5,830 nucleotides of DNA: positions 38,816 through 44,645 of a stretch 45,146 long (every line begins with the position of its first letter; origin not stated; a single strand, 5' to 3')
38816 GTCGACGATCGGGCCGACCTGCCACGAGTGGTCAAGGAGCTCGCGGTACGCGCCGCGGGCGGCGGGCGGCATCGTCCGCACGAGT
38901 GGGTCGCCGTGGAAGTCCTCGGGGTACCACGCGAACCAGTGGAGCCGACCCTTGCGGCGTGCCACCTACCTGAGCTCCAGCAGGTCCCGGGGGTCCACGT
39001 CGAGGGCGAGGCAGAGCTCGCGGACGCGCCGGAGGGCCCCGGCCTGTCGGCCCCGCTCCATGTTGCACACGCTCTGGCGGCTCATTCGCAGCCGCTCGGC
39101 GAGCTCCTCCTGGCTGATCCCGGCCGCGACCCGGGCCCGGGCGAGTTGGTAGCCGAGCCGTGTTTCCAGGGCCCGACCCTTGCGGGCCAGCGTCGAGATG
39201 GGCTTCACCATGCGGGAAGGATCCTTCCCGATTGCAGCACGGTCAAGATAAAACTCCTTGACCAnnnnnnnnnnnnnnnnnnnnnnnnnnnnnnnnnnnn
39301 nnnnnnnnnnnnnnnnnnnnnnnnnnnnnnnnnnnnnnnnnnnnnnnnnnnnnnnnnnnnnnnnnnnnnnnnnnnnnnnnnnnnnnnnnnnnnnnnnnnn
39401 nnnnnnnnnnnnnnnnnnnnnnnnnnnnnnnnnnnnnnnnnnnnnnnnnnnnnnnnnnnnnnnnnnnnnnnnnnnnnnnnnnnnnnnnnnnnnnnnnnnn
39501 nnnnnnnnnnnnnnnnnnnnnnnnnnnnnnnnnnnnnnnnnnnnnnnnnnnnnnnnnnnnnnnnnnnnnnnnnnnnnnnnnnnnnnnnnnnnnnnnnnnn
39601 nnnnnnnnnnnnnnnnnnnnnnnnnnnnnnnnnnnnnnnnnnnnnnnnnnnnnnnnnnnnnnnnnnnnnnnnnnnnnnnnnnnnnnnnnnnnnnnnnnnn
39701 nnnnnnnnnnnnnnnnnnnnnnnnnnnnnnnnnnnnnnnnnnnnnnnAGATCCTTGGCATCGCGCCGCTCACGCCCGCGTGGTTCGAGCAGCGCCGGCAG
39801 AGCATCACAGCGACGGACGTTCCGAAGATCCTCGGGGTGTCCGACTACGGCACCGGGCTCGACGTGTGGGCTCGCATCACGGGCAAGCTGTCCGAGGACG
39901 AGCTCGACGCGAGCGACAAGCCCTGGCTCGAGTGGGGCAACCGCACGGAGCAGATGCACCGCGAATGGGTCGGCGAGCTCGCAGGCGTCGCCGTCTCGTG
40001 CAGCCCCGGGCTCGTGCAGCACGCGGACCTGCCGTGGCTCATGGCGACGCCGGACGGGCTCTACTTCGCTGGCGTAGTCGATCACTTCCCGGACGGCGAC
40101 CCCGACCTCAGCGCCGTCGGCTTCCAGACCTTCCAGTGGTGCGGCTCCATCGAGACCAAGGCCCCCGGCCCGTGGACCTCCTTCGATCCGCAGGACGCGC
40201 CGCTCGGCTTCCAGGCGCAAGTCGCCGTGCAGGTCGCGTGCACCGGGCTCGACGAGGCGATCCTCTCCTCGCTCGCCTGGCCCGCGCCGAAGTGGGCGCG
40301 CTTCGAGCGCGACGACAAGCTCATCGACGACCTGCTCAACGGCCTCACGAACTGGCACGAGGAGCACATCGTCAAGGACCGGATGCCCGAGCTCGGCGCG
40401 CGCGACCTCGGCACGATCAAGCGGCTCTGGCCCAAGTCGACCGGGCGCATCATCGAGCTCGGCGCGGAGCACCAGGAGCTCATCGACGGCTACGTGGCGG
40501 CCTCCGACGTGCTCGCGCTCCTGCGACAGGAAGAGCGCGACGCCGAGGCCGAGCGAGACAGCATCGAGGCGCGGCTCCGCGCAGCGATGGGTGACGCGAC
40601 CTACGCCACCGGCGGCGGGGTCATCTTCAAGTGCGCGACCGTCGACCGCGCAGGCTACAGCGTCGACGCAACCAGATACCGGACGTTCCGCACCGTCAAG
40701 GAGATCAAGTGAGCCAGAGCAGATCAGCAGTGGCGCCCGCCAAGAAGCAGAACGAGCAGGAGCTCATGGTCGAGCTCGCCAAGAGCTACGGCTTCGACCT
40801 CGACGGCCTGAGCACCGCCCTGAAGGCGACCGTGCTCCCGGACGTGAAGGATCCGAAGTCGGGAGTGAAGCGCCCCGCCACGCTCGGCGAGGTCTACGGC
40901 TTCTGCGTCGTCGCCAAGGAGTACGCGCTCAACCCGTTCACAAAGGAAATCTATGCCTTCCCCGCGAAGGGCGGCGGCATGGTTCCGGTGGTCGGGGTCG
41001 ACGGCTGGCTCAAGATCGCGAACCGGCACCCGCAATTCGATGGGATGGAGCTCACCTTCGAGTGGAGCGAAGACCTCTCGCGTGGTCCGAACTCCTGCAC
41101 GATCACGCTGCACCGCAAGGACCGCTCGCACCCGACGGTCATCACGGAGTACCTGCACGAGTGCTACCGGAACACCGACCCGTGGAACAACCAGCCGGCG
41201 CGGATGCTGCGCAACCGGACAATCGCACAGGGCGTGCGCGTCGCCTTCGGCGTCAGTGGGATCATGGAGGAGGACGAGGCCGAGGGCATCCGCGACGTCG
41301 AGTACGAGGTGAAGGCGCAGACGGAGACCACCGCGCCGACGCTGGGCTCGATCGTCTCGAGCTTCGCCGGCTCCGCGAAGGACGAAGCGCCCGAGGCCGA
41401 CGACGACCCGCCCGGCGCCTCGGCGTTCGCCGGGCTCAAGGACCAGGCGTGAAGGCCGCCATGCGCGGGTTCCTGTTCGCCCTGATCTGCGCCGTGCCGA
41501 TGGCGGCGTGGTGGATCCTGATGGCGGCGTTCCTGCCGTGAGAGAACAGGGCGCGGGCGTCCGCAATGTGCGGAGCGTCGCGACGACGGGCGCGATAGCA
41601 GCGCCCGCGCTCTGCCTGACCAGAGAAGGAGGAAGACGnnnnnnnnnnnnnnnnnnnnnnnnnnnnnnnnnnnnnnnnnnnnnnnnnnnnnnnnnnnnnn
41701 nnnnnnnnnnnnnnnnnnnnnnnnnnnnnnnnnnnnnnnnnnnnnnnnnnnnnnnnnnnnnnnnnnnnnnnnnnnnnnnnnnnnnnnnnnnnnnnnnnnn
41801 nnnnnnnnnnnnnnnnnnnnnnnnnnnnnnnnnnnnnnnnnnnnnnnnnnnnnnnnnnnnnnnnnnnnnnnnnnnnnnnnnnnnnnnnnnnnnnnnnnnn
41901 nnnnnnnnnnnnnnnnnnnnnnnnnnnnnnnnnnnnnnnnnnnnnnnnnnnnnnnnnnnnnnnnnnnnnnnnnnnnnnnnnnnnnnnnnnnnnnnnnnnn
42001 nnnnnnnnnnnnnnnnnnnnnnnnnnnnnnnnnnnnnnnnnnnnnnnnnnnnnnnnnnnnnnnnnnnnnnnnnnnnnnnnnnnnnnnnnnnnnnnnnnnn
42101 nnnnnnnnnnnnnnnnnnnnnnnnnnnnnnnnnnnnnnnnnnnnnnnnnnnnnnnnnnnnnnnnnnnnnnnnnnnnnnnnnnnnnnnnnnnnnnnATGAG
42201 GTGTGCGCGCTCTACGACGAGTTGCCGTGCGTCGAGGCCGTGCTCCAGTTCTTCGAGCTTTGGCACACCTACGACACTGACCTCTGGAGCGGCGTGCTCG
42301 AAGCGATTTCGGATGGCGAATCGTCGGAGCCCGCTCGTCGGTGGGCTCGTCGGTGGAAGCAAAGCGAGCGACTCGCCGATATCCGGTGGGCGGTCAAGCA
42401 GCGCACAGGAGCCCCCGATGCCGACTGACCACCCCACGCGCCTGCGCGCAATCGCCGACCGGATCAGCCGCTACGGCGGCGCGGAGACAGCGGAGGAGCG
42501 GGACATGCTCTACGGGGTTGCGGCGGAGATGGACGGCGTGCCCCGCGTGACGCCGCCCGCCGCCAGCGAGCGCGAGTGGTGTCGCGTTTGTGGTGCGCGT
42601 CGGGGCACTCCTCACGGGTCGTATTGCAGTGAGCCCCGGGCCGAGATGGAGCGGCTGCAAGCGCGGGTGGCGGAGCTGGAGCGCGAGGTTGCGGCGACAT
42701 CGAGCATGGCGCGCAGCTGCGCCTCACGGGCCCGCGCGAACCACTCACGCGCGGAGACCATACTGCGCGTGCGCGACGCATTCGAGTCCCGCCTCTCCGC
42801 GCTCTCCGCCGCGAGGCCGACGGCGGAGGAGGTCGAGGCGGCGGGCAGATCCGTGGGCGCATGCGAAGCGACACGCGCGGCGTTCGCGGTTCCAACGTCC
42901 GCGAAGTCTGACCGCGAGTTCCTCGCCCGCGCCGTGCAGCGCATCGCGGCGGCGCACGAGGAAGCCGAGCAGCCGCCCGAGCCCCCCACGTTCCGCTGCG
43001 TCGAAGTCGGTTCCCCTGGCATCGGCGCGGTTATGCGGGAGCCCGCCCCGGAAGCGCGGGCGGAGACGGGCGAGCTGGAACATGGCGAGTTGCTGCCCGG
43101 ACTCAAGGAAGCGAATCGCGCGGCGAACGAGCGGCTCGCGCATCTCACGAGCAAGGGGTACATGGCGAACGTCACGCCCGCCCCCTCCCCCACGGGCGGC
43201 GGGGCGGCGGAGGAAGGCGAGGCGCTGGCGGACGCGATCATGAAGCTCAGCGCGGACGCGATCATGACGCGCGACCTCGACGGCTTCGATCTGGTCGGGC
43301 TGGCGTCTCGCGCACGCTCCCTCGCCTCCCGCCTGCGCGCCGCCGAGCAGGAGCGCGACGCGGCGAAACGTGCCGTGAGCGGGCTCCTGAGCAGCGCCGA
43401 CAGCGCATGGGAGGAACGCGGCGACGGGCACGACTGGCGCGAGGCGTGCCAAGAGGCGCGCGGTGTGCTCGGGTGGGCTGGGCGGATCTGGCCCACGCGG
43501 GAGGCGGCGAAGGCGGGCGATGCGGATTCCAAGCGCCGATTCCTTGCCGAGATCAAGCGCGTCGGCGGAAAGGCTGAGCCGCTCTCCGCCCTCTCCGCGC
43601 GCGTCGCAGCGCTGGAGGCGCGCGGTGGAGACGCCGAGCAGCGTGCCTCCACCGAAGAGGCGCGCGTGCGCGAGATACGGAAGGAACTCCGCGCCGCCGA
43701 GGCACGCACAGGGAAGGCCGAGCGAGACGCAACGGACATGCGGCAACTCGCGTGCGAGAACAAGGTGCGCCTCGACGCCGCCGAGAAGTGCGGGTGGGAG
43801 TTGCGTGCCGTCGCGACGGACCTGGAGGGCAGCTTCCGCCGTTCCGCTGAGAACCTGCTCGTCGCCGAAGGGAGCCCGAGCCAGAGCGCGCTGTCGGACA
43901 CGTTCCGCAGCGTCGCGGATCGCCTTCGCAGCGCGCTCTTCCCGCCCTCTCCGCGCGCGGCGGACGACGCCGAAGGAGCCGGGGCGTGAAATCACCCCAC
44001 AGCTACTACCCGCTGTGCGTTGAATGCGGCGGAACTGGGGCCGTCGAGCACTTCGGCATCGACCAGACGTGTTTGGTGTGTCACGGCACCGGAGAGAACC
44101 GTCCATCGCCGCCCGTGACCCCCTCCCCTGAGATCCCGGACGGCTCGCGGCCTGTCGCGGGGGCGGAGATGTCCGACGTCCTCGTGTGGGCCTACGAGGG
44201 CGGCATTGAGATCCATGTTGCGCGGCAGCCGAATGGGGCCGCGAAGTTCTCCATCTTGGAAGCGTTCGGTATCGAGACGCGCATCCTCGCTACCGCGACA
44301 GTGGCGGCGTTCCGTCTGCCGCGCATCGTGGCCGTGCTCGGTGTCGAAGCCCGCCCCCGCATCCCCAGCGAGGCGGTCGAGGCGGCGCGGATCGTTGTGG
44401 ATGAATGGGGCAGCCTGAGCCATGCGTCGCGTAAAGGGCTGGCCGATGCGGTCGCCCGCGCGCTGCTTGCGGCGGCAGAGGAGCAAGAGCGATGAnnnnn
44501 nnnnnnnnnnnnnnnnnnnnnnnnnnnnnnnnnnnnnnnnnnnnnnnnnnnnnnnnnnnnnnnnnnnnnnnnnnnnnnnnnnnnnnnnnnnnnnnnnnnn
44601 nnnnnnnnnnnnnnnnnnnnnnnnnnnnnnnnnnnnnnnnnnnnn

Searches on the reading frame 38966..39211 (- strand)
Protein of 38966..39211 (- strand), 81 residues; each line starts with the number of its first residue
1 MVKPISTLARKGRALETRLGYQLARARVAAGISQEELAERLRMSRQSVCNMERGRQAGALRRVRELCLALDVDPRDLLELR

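Call 44: search_protein_families(library=pfam, proteins=[window:38966-39211:-], max_evalue=0.01)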
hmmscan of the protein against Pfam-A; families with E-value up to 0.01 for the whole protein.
window:38966-39211:- (81 aa): 10 families
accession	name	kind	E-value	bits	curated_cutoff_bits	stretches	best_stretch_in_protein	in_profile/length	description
PF13560.12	HTH_31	-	3.6e-11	43.6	27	1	18-79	1-63/64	Helix-turn-helix domain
PF01381.28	HTH_3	-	2e-10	41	23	1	23-77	1-55/55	Helix-turn-helix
PF13443.12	HTH_26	-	4.2e-06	27.4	22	1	29-80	8-60/63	Cro/C1-type HTH DNA-binding domain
PF13413.12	HTH_25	-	8e-05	22.8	24.6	1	22-55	1-34/62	Helix-turn-helix domain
PF12844.13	HTH_19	-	0.00015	22.1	30.2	1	20-79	1-60/64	Helix-turn-helix domain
PF12802.13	MarR_2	-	0.00045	20.7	27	1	29-50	18-39/61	MarR family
PF13384.12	HTH_23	-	0.0016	18.6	24.6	1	27-50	13-36/50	Homeodomain-like domain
PF13744.12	HTH_37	-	0.0042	17.3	27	1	15-58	15-58/80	Helix-turn-helix domain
PF13412.12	HTH_24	-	0.0042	17.1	21.9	0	30-48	16-34/48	Winged helix-turn-helix DNA-binding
PF13545.12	HTH_Crp_2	-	0.0046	17.3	27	1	25-51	16-42/70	Crp-like helix-turn-helix domain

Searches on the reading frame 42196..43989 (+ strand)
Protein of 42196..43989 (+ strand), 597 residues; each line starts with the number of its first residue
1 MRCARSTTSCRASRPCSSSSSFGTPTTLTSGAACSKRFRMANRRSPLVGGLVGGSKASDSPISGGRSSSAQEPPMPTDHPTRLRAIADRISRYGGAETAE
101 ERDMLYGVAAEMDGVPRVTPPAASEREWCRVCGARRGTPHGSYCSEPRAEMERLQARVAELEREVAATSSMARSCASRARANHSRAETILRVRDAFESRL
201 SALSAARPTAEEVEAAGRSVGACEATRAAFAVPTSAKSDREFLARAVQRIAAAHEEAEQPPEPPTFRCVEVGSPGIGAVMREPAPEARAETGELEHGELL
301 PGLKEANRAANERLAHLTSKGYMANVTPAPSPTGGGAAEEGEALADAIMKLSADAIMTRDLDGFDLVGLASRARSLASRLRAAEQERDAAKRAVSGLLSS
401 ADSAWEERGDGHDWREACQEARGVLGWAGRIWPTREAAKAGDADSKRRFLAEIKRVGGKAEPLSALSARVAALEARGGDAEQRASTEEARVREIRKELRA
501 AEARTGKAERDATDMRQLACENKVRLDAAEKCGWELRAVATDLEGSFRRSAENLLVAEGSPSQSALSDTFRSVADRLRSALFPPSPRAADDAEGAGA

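Call 20: search_protein_families(library=phrogs, proteins=[window:42196-43989:+], max_evalue=0.001)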
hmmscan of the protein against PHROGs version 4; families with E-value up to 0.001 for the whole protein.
window:42196-43989:+ (597 aa): 0 families

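Call 44: search_protein_families(library=pfam, proteins=[window:42418-43989:+], max_evalue=0.01)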
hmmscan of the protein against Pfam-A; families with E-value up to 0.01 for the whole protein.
window:42418-43989:+ (523 aa): 1 family
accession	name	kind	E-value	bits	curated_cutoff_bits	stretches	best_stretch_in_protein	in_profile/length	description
PF00261.25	Tropomyosin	-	0.0003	20.8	38.6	1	386-443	152-209/242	Tropomyosin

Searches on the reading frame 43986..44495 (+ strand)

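Call 44: search_protein_families(library=pfam, proteins=[window:43986-44495:+], max_evalue=0.01)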
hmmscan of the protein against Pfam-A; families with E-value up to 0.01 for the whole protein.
window:43986-44495:+ (169 aa): 1 family
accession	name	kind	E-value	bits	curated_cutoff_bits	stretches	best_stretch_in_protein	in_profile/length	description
PF00684.25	DnaJ_CXXCXGXG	-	0.0037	17.9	32.7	1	11-38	1-27/65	DnaJ central domain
